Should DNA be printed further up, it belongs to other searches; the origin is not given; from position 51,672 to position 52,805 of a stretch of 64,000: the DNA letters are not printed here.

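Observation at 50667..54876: Module of two tandem stand-alone CheY receivers, then a coiled-coil protein, a HEAT-repeat protein and a paralogous coiled-coil protein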

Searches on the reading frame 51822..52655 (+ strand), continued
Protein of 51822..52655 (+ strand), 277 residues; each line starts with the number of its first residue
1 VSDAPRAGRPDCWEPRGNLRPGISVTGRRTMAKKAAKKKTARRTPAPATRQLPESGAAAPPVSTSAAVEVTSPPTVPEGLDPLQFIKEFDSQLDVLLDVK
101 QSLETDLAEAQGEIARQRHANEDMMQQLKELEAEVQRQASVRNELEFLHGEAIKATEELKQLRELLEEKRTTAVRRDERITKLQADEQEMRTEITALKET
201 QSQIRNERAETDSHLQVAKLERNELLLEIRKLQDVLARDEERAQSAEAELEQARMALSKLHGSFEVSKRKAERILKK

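Call 40: search_protein_families(library=ncbifam, proteins=[L016:260-1402:+, L016:2324-2917:+, L016:2919-3962:+, L016:4201-5403:+, L016:5835-7349:+, L016:7346-7990:+, L016:8001-8861:+, L016:8930-9514:+, L016:9583-9960:+, L016:9989-10294:+], max_evalue=0.01)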
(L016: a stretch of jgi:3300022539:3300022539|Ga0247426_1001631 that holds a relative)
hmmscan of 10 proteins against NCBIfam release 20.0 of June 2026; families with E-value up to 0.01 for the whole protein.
L016:260-1402:+ (380 aa): 17 families
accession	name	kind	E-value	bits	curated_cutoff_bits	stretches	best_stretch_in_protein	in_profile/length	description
NF040964.1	MamK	subfamily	4.6e-142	473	400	1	7-351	1-332/335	MamK family actin-like protein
NF053558.1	BeeR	equivalog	1.3e-55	188.8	530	1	7-323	1-321/349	BeeR family actin-like protein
NF010539.0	PRK13927.1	subfamily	1.4e-15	57.1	293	1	8-336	8-324/339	rod shape-determining protein MreB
TIGR00904.1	mreB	subfamily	5.9e-14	51.9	365.75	1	114-335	97-323/334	MreB/Mrl family cell shape determining protein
TIGR01991.1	HscA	equivalog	8.1e-09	34.5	708.55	1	62-314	85-340/600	Fe-S protein assembly chaperone HscA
NF003520.0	PRK05183.1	subfamily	2.5e-08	32.8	620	1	87-314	124-360/621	Fe-S protein assembly chaperone HscA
NF010540.1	PRK13929.1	exception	5.6e-08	32.2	515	1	117-311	100-302/334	rod-share determining protein MreBH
TIGR02350.1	prok_dnaK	equivalog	2.1e-06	26.4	822.55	1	84-314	101-351/596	molecular chaperone DnaK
NF053533.1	salactin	equivalog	5.8e-06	25.6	400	1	167-339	155-333/335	actin-like salactin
NF001413.0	PRK00290.1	equivalog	6e-06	24.9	648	1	83-313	103-351/625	molecular chaperone DnaK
TIGR01174.1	ftsA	equivalog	6.7e-06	25.4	175.85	1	165-314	199-341/371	cell division protein FtsA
NF010498.0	PRK13917.1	equivalog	5e-05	22.7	417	1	164-334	187-330/344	plasmid segregation protein ParM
NF011660.0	PRK15080.1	equivalog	5.2e-05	22.6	182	0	135-214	114-191/277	ethanolamine utilization protein EutJ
NF002399.0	PRK01433.1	equivalog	0.00011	20.9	743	1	84-228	112-264/595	Fe-S protein assembly chaperone HscA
TIGR03739.1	PRTRC_D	hypoth_equivalog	0.0039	16.2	214.8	0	163-336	168-316/320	PRTRC system protein D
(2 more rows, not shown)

L016:2324-2917:+ (197 aa): 3 families
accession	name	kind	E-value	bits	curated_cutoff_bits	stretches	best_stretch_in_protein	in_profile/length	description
TIGR04523.1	Mplasa_alph_rch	subfamily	2.3e-05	22.6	270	1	29-191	359-520/745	helix-rich protein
TIGR02168.1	SMC_prok_B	equivalog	0.0002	19.2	567.35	1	14-189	248-422/1181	chromosome segregation protein SMC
TIGR02169.1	SMC_prok_A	equivalog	0.0025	15.6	729.4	1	14-189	311-485/1165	chromosome segregation protein SMC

L016:2919-3962:+ (347 aa): 15 families
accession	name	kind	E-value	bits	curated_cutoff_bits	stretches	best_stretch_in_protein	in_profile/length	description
TIGR02168.1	SMC_prok_B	equivalog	2.5e-12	45.4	567.35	2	6-170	763-927/1181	chromosome segregation protein SMC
NF045487.1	ASRP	equivalog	2.4e-11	42.9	300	1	5-326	141-473/593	archaea-specific SMC-related protein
TIGR02169.1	SMC_prok_A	equivalog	6.6e-10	37.3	729.4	2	4-161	335-492/1165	chromosome segregation protein SMC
TIGR04523.1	Mplasa_alph_rch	subfamily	1e-09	37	270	2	6-219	75-294/745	helix-rich protein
NF041034.1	Rad50_Sulf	equivalog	4.3e-06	24.9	1000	2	6-152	559-704/872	DNA double-strand break repair ATPase Rad50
NF002572.0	PRK02224.1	equivalog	5.6e-06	24.9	1087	1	167-315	254-403/888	DNA double-strand break repair ATPase Rad50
TIGR04211.1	SH3_and_anchor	equivalog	6.2e-06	26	65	0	205-297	65-161/198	TIGR04211 family SH3 domain-containing protein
NF003034.1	PRK03918.1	equivalog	9e-06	23.9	700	1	5-337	157-486/878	DNA double-strand break repair ATPase Rad50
NF041035.1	Rad50_Halo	equivalog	3.5e-05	22.4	1000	1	9-324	303-603/883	DNA double-strand break repair ATPase Rad50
NF043058.1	T4SS_LegC2C7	subfamily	7.8e-05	21.8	350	1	182-345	90-242/348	LegC2/C7 family Dot/Icm T4SS effector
NF040788.1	S-lay_SlaB_Mtsph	equivalog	0.001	18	700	0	198-280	307-383/416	S-layer protein SlaB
NF045780.1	TrlF_fam_ATP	equivalog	0.0022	16.8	350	0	6-202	480-682/944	TrlF family AAA-like ATPase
TIGR03495.1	phage_LysB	equivalog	0.0059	16.9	92.75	1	218-275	39-96/135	Rz-like lysis system protein LysB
NF008438.0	PRK11281.1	equivalog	0.0069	14.2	991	0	185-325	46-185/1113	mechanosensitive channel MscK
NF047408.1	SA0632_fam_LP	equivalog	0.01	15.5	70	0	260-291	28-59/68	SA0632 family lipoprotein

L016:4201-5403:+ (400 aa): 12 families
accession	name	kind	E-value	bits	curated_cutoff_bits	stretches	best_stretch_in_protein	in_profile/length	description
NF045487.1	ASRP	equivalog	2.5e-12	46.2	300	1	30-398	127-488/593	archaea-specific SMC-related protein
TIGR02169.1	SMC_prok_A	equivalog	3.7e-12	44.8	729.4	2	29-180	708-861/1165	chromosome segregation protein SMC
TIGR04523.1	Mplasa_alph_rch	subfamily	7.5e-12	44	270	2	205-379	159-333/745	helix-rich protein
TIGR02168.1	SMC_prok_B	equivalog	1.4e-10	39.6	567.35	2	203-389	272-464/1181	chromosome segregation protein SMC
NF003034.1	PRK03918.1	equivalog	1e-08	33.7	700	1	18-231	218-424/878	DNA double-strand break repair ATPase Rad50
TIGR04211.1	SH3_and_anchor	equivalog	6.1e-07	29.2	65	1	54-151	61-158/198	TIGR04211 family SH3 domain-containing protein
NF041034.1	Rad50_Sulf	equivalog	1.4e-06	26.5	1000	1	44-175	544-678/872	DNA double-strand break repair ATPase Rad50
NF002572.0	PRK02224.1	equivalog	0.0002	19.8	1087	1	9-238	473-696/888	DNA double-strand break repair ATPase Rad50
NF033927.1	alph_xenorhab_B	subfamily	0.00025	20.5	40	0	46-100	132-185/223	alpha-xenorhabdolysin family binary toxin subunit B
NF041035.1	Rad50_Halo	equivalog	0.0043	15.5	1000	0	207-385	253-433/883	DNA double-strand break repair ATPase Rad50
NF043058.1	T4SS_LegC2C7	subfamily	0.0054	15.7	350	0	333-396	140-203/348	LegC2/C7 family Dot/Icm T4SS effector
NF047515.1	SpiroCoCo_C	equivalog_domain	0.0079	15.4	125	0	29-114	178-259/313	SpiroCoCo family coiled-coil protein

L016:5835-7349:+ (504 aa): 8 families
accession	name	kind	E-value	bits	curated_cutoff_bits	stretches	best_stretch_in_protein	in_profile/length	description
NF045915.1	PhycobilmeDegNblB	equivalog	1.1e-13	51.2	300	2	212-306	119-212/214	phycobilisome degradation protein NblB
NF058515.1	phyc_lyase_CpcF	equivalog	4e-12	46.1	220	1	212-347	19-165/200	C-phycocyanin alpha-cysteine-84 phycocyanobilin lyase subunit CpcF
NF058502.1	phyc_lyase_CpcE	equivalog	5.8e-12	45.7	330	1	302-361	58-117/260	C-phycocyanin alpha-cysteine-84 phycocyanobilin lyase subunit CpcE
NF010374.0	PRK13800.1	equivalog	6e-12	44.6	1196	1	128-372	661-895/898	fumarate reductase/succinate dehydrogenase flavoprotein subunit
NF058505.1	phyc_lyase_CpeY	equivalog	5.9e-08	31.7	600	1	152-325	36-217/419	C-phycoerythrin alpha-cysteine-82 phycoerythrobilin lyase CpeY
TIGR02270.1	TIGR02270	subfamily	1.1e-05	24.7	206.8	1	281-378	81-177/410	TIGR02270 family protein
NF007244.0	PRK09687.1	equivalog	8.9e-05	21.9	275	1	269-348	144-225/285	putative lyase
NF045662.1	DVU0298_fam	equivalog_domain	0.0012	18.4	75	0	317-358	145-186/213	DVU0298 family protein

L016:7346-7990:+ (214 aa): 2 families
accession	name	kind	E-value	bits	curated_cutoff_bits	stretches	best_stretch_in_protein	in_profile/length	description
TIGR02168.1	SMC_prok_B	equivalog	0.00025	18.9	567.35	1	31-191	725-885/1181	chromosome segregation protein SMC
NF043058.1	T4SS_LegC2C7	subfamily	0.0013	17.8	350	0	45-88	119-164/348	LegC2/C7 family Dot/Icm T4SS effector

L016:8001-8861:+ (286 aa): 11 families
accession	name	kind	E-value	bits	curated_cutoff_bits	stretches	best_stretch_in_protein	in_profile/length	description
TIGR02168.1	SMC_prok_B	equivalog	5.1e-08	31.1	567.35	1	80-272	721-903/1181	chromosome segregation protein SMC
NF045487.1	ASRP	equivalog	2.3e-07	29.8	300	1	107-280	316-482/593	archaea-specific SMC-related protein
TIGR02169.1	SMC_prok_A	equivalog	2.9e-07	28.6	729.4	1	81-270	260-496/1165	chromosome segregation protein SMC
TIGR04523.1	Mplasa_alph_rch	subfamily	3.5e-06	25.3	270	1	78-267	150-330/745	helix-rich protein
NF041034.1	Rad50_Sulf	equivalog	2.5e-05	22.4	1000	1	62-269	151-359/872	DNA double-strand break repair ATPase Rad50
NF045780.1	TrlF_fam_ATP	equivalog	3.6e-05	22.7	350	1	64-258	389-700/944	TrlF family AAA-like ATPase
NF003034.1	PRK03918.1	equivalog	5e-05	21.5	700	1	80-272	169-362/878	DNA double-strand break repair ATPase Rad50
NF006542.0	PRK09039.1-1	equivalog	0.0006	18.9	388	0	88-241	71-218/627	peptidoglycan -binding protein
NF002572.0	PRK02224.1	equivalog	0.00064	18.1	1087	1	78-269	204-388/888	DNA double-strand break repair ATPase Rad50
TIGR04211.1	SH3_and_anchor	equivalog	0.001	18.7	65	0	89-181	68-160/198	TIGR04211 family SH3 domain-containing protein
NF004434.0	PRK05771.3-3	equivalog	0.008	14.7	777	0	89-262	84-250/686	V-type ATP synthase subunit I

L016:8930-9514:+ (194 aa): 7 families
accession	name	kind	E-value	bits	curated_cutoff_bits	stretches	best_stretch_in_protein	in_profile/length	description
TIGR02168.1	SMC_prok_B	equivalog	9.2e-06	23.7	567.35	1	10-184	272-443/1181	chromosome segregation protein SMC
TIGR02169.1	SMC_prok_A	equivalog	3.6e-05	21.6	729.4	1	18-180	304-467/1165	chromosome segregation protein SMC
NF045487.1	ASRP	equivalog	5e-05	22.1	300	2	70-185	141-258/593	archaea-specific SMC-related protein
NF002572.0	PRK02224.1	equivalog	0.00043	18.7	1087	1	4-183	271-447/888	DNA double-strand break repair ATPase Rad50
TIGR04523.1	Mplasa_alph_rch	subfamily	0.0018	16.3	270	1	21-157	488-626/745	helix-rich protein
NF043058.1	T4SS_LegC2C7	subfamily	0.0035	16.3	350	1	36-149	129-242/348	LegC2/C7 family Dot/Icm T4SS effector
NF041035.1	Rad50_Halo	equivalog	0.004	15.6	1000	1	7-160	550-700/883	DNA double-strand break repair ATPase Rad50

L016:9583-9960:+ (125 aa): 103 families (the best 25 are shown)
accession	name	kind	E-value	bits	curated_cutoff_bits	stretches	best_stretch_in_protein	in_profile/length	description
NF007901.0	PRK10610.1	equivalog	1.7e-38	131.6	189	1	4-122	5-123/129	chemotaxis response regulator CheY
TIGR02154.1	PhoB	equivalog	4.9e-25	88.1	296.2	1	5-123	3-120/226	phosphate regulon transcriptional regulator PhoB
NF007546.0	PRK10161.1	equivalog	2.8e-22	79.4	471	1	5-123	3-120/229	phosphate response regulator transcription factor PhoB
NF011874.0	PRK15347.1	equivalog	7e-22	77.3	852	1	6-122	692-809/921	two component system sensor kinase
NF045944.1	ResRegRpaBCyano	equivalog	1.1e-20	74.1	330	1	8-124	1-113/229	response regulator transcription factor RpaB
NF040689.1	MtrAB_MtrA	equivalog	1.6e-20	73.4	300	1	7-124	1-114/219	MtrAB system response regulator MtrA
NF041866.1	EpsW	equivalog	1.6e-20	73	200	1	5-125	6-127/131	exopolysaccharide biosynthesis response regulator EpsW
NF001965.0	PRK00742.1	subfamily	5.5e-20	71.9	293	1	4-114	3-113/357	chemotaxis-specific protein-glutamate methyltransferase CheB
NF041367.1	CheY_Halo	equivalog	1.3e-19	70.6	200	1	7-121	1-112/114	chemotaxis protein CheY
NF007005.1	PRK09468.1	equivalog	1.5e-19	70.4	331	1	4-123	3-119/237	osmolarity response regulator transcription factor OmpR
NF051850.1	RespRegRprY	equivalog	1.9e-19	70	370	1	1-122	1-119/234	response regulator transcription factor RprY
NF047654.1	DiguCycDgcRLepto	equivalog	3.3e-19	68.9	500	1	4-111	2-108/295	diguanylate cyclase DgcR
NF007135.0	PRK09581.1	equivalog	5.9e-19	68.2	474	1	5-120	3-117/457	PleD family two-component system response regulator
NF008469.0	PRK11361.1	equivalog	7.7e-19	67.7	714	1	2-124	2-121/461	acetoacetate metabolism transcriptional regulator AtoC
NF053512.1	nitric_RR_NosR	exception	1e-18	67.6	400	1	7-124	1-116/422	response regulator c-di-GMP phosphodiesterase, NosR family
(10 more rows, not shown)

L016:9989-10294:+ (101 aa): 4 families
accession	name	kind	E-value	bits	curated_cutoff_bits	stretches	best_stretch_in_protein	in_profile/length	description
TIGR00377.1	ant_ant_sig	superfamily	6.1e-13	48.6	53.45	1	1-100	1-102/108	anti-sigma factor antagonist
TIGR02886.1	spore_II_AA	equivalog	3.9e-08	33.2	114.75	1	10-99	6-97/106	anti-sigma F factor antagonist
NF045506.1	antisigant_RssC_Pseudo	equivalog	0.00021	21.1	250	1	4-100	5-104/159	anti-sigma factor antagonist RssC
NF033618.0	mlaB_1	equivalog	0.0019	18.6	90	1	16-95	12-89/94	lipid asymmetry maintenance protein MlaB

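Call 45: list_cluster_members(proteins=[P0057, P0061, P0076, P0081, P0085, P0095, P0100, P0067, L016:5835-7349:+, L016:8930-9514:+])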
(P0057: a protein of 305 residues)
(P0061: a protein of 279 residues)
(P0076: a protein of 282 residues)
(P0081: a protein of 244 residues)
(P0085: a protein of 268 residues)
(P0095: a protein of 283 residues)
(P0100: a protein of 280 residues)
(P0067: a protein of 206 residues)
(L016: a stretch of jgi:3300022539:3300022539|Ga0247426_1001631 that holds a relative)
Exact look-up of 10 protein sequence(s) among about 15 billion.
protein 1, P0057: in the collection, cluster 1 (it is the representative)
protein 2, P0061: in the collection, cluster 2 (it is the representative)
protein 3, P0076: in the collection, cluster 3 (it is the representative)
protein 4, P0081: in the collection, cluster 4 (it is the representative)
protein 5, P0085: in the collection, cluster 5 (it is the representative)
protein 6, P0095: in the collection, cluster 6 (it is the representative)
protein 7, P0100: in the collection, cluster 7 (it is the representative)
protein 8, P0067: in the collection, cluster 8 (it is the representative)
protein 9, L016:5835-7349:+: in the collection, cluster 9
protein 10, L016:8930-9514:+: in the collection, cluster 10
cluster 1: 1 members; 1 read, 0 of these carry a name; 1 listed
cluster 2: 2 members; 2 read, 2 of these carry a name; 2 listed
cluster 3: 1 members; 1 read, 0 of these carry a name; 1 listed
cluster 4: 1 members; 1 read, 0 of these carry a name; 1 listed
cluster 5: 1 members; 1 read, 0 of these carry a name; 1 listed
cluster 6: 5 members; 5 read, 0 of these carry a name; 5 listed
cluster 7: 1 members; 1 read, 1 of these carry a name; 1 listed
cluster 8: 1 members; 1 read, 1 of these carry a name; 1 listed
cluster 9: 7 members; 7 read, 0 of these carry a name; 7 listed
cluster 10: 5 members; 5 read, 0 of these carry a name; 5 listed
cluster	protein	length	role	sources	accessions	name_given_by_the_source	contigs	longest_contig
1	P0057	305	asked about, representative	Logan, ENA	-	-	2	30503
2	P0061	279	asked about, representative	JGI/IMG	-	chromosome segregation ATPase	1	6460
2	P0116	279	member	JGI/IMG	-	chromosome segregation ATPase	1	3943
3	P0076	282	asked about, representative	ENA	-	-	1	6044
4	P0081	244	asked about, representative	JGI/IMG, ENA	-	-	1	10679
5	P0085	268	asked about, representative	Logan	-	-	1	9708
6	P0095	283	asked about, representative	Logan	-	-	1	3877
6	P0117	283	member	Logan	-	-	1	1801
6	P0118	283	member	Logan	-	-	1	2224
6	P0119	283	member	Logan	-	-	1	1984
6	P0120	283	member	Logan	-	-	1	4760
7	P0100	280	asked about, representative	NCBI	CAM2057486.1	hypothetical protein DSUL_150110 [Desulfovibrionales bacterium]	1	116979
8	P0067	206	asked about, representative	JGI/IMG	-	chromosome segregation ATPase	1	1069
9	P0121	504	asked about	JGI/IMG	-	-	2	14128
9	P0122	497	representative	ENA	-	-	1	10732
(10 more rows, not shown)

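Call 46: find_encoding_contigs(protein=P0100, flank=10000, max_places=1)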
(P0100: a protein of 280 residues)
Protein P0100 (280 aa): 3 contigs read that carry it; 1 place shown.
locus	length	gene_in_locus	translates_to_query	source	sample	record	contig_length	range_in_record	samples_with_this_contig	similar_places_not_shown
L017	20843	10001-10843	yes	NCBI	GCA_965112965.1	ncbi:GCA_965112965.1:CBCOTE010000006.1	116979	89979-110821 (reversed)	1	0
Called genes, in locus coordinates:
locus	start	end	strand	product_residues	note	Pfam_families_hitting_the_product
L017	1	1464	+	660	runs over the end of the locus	PF01926:MMR_HSR1, PF02421:FeoB_N, PF07670:Gate, PF07664:FeoB_C, PF07670:Gate (weak)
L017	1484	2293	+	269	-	PF02742:Fe_dep_repr_C, PF04023:FeoA (weak)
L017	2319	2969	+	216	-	-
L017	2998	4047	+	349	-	PF06723:MreB_Mbl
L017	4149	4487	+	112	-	-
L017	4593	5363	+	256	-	-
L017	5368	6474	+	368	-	-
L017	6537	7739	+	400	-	-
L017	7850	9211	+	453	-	PF12717:Cnd1 (faint), PF25786:HEAT_GCN1_C (faint), PF13513:HEAT_EZ (faint), PF13646:HEAT_2, PF03130:HEAT_PBS (faint), PF13646:HEAT_2, PF00514:Arm (weak), PF02985:HEAT (weak)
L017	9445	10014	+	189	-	-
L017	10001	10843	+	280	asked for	-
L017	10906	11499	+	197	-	-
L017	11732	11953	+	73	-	-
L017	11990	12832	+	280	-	PF25216:Volactin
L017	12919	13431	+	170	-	-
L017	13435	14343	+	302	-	PF01656:CbiA, PF02374:ArsA_ATPase (weak), PF06564:CBP_BcsQ (faint), PF09140:MipZ, PF10609:ParA, PF13614:AAA_31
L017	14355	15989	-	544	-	PF05621:TniB (weak), PF00004:AAA, PF17871:AAA_lid_9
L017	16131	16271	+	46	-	-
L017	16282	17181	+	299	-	PF01925:TauE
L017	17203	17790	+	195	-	-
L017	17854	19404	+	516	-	PF00691:OmpA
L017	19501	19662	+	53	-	-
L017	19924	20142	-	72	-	-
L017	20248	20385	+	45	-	-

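Call 47: find_encoding_contigs(protein=P0057, flank=10000, max_places=1)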
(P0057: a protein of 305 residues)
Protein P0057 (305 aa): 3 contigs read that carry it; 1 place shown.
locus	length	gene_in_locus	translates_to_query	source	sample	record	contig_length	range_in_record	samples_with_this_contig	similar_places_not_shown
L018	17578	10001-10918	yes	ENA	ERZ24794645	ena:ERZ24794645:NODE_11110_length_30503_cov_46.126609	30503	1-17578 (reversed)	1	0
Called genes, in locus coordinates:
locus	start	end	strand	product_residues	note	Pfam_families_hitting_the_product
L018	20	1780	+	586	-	PF18509:MCR, PF00089:Trypsin, PF13365:Trypsin_2, PF00595:PDZ, PF13180:PDZ_2, PF17820:PDZ_6, PF12812:PDZ_1 (weak), PF17820:PDZ_6, +2 more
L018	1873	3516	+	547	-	PF02985:HEAT (faint), PF03130:HEAT_PBS (faint), PF13646:HEAT_2, PF13513:HEAT_EZ (faint), PF13646:HEAT_2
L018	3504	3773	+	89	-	-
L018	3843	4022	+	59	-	-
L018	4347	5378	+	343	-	PF01545:Cation_efflux, PF16916:ZT_dimer (weak)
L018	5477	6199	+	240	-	-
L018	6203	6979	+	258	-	PF04011:LemA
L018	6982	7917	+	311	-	PF01545:Cation_efflux, PF16916:ZT_dimer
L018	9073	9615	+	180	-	-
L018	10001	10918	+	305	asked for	PF14662:KASH_CCD (weak)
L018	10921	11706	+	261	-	-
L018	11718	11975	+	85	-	PF12728:HTH_17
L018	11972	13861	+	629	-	PF23569:NBD_SMAX1 (faint), PF05621:TniB (faint), PF00004:AAA, PF17871:AAA_lid_9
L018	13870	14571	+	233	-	PF13180:PDZ_2 (weak), PF12812:PDZ_1 (weak), PF18509:MCR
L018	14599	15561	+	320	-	PF01925:TauE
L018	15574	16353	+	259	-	PF04011:LemA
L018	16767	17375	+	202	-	-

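Call 59: search_solved_structures(query=A5, max_evalue=0.01)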
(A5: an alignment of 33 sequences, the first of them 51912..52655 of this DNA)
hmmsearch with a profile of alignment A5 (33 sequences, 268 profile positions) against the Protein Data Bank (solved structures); distinct sequences matched with E-value up to 0.01: 40.
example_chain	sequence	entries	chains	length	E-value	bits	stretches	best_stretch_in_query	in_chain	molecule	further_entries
8qox_B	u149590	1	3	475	7.3e-08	35.5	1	137-235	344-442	Conserved membrane protein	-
9r1o_A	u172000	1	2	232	1.1e-07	34.9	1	108-224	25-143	sc-apCC-6-DPH-NR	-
5xg2_A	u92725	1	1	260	4.2e-06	29.8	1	124-230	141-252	Chromosome partition protein Smc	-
2zqm_A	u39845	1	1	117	1e-05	28.5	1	208-247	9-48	Prefoldin beta subunit 1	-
2zdi_A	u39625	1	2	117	2.5e-05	27.2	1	208-247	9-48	Prefoldin subunit beta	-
8qad_A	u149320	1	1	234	3.6e-05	26.7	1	108-227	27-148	sc-apCC-6-LLIA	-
4lin_A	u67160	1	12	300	4.6e-05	26.4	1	91-220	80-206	Tail needle protein gp26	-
2d3e_A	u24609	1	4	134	4.8e-05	26.3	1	141-261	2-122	General control protein GCN4 and Tropomyosin 1 alpha chain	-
7o97_A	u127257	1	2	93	0.00011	25.1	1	133-192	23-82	hypothetical protein UY81_C0065G0003 from Candidatus Giovannonibacteria bacterium converte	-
6pfp_A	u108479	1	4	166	0.00012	25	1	135-222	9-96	Myosin-7 fused to GP7 and EB1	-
2efr_A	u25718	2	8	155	0.00019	24.4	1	139-263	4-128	General control protein GCN4 and Tropomyosin 1 alpha chain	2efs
8afl_A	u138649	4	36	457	0.00041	23.2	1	79-248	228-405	Crescentin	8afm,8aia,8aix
8afe_A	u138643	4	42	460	0.00048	23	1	79-251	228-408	Crescentin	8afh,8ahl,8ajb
7xfr_B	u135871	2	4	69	0.00051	22.9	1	170-229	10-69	Autophagy-related protein 16-1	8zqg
7ogt_A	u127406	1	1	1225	0.00063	22.6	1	113-238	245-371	Structural maintenance of chromosomes protein 1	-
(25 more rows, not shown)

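Call 61: search_protein_families(library=padloc, proteins=[window:51912-52655:+], max_evalue=0.01)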
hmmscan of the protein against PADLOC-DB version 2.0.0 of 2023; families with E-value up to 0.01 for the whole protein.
window:51912-52655:+ (247 aa): 2 families
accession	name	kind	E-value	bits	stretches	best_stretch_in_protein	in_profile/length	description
PDLC00580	JetC3|JetC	-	0.001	15.4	1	59-222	254-414/1068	DUF3584 domain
PDLC03865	LmuB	-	0.0025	14.1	1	51-231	280-463/1007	-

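Call 64: predict_structure(alignment_id=A5)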
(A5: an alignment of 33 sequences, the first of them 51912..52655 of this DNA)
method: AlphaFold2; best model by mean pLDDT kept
length: 247 residues; sequences in the alignment: 33
mean_pLDDT: 85.2   pTM: 0.42
mean pLDDT of the five models: 85.2, 84.2, 84.2, 83.6, 83.6
residues with pLDDT >= 90: 174; 70-90: 20; 50-70: 12; < 50: 41
segments of 3 or more residues with pLDDT < 50: 1-4, 17-22, 24-30, 32-50
pLDDT, mean of each block of 10 residues (from residue 1): 49 48 45 41 44 75 89 94 96 97 97 98 98 99 98 99 99 98 98 98 98 97 96 93 83
secondary structure, 60 per line:
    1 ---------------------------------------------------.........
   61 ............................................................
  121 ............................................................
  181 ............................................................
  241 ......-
elements in order: H52-246
